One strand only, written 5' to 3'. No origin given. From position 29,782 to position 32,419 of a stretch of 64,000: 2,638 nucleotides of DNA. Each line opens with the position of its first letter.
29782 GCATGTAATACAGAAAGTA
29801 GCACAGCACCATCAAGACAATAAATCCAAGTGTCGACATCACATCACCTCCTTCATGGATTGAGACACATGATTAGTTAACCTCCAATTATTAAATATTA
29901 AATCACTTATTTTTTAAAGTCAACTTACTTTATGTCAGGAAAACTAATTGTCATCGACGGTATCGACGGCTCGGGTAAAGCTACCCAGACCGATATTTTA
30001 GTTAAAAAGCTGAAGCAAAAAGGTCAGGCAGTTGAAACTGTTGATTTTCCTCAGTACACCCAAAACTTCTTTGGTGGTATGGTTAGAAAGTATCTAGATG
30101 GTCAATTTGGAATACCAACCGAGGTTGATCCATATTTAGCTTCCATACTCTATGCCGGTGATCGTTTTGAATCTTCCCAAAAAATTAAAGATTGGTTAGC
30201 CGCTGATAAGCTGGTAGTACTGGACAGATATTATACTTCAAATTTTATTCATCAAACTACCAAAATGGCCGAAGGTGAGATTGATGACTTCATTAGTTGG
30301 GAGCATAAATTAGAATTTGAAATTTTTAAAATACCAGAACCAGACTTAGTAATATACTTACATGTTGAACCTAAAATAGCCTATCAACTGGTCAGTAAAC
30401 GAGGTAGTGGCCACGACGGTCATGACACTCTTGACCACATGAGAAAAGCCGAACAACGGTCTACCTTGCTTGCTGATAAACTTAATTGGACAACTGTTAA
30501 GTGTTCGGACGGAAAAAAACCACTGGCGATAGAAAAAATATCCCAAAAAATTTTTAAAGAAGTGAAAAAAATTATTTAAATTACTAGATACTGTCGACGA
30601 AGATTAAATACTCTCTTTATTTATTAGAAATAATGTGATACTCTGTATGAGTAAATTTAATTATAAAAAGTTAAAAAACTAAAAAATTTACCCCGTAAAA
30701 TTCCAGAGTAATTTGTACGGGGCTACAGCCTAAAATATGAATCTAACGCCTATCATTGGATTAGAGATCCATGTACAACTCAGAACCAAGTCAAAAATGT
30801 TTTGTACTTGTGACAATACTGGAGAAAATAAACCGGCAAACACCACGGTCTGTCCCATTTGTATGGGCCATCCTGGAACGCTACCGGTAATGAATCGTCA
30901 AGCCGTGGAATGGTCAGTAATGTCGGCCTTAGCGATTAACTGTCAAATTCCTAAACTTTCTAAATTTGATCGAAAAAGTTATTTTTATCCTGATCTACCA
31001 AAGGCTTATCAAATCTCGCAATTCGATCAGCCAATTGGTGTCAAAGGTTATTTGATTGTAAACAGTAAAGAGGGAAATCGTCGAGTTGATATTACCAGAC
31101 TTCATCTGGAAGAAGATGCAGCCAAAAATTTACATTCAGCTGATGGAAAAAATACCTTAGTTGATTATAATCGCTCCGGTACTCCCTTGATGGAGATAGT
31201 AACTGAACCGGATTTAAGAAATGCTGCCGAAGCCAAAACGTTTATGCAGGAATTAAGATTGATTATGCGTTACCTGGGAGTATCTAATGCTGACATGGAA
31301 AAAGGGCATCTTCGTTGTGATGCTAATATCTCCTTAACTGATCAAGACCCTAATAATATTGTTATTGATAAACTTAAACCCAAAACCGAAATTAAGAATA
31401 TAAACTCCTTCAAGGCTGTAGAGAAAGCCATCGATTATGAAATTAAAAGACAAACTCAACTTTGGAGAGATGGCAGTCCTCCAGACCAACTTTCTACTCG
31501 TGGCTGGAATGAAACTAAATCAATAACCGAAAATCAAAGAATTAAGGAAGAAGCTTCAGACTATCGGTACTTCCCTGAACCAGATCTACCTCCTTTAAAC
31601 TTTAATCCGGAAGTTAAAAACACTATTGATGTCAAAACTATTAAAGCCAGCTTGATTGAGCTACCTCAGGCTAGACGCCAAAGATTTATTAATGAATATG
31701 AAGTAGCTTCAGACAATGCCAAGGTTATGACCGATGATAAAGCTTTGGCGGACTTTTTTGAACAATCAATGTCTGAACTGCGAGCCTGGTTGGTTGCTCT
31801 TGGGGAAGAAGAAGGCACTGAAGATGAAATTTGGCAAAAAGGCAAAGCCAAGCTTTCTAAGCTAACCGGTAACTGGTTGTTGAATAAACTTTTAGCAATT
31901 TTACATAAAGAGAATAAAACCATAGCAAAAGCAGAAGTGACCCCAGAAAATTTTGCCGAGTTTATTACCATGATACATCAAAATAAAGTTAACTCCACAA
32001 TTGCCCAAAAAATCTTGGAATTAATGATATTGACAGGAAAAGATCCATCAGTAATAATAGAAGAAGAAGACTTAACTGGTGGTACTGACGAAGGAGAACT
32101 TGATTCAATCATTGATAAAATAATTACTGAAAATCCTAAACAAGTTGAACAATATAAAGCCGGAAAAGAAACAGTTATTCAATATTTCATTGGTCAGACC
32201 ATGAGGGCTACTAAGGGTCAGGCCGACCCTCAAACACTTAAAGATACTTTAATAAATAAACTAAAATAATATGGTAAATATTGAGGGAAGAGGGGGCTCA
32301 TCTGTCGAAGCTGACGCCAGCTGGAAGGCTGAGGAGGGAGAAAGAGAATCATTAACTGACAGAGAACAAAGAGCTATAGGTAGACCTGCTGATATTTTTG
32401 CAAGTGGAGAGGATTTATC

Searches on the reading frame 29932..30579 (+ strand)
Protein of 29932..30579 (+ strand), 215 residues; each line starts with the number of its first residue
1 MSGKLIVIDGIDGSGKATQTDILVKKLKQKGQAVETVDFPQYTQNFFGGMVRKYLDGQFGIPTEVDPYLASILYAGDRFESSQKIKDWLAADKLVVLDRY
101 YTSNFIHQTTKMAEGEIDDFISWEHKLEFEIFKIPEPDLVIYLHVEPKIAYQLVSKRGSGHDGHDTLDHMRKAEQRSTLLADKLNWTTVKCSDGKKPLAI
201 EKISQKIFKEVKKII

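Call 62: search_protein_families(library=pfam, proteins=[window:29932-30579:+])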
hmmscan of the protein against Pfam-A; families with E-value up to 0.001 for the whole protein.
window:29932-30579:+ (215 aa): 3 families
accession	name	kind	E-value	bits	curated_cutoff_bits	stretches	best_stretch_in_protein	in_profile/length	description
PF02223.23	Thymidylate_kin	-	2.7e-24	86.3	27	1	8-194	1-177/185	Thymidylate kinase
PF01712.25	dNK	-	1.7e-10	41.4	27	1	6-215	1-202/203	Deoxynucleoside kinase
PF13207.12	AAA_17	-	0.00017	22.3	27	0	126-163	91-129/136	AAA domain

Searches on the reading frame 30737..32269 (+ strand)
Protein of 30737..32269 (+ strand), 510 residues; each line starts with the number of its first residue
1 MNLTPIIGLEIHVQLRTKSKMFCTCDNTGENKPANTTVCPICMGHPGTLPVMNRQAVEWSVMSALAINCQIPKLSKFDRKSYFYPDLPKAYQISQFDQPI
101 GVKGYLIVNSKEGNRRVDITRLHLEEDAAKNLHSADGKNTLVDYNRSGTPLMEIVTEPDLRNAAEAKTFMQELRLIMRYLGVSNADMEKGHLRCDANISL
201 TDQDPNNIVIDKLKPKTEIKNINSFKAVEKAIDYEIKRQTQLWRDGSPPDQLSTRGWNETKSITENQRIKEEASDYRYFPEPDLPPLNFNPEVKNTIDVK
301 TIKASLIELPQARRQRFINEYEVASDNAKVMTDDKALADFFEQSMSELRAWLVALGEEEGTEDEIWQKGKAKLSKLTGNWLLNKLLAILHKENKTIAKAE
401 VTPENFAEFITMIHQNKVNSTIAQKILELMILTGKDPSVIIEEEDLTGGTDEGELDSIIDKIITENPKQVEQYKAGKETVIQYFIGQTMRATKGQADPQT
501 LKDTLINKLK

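Call 62: search_protein_families(library=pfam, proteins=[window:30737-32269:+])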
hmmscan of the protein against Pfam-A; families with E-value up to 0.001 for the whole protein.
window:30737-32269:+ (510 aa): 2 families
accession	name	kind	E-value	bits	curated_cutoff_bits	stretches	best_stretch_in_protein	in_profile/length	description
PF02934.20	GatB_N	-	3.3e-113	377.9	23.4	1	6-293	2-275/277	GatB/GatE catalytic domain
PF02637.23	GatB_Yqey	-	3.5e-42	144.2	27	1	371-509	12-148/148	GatB domain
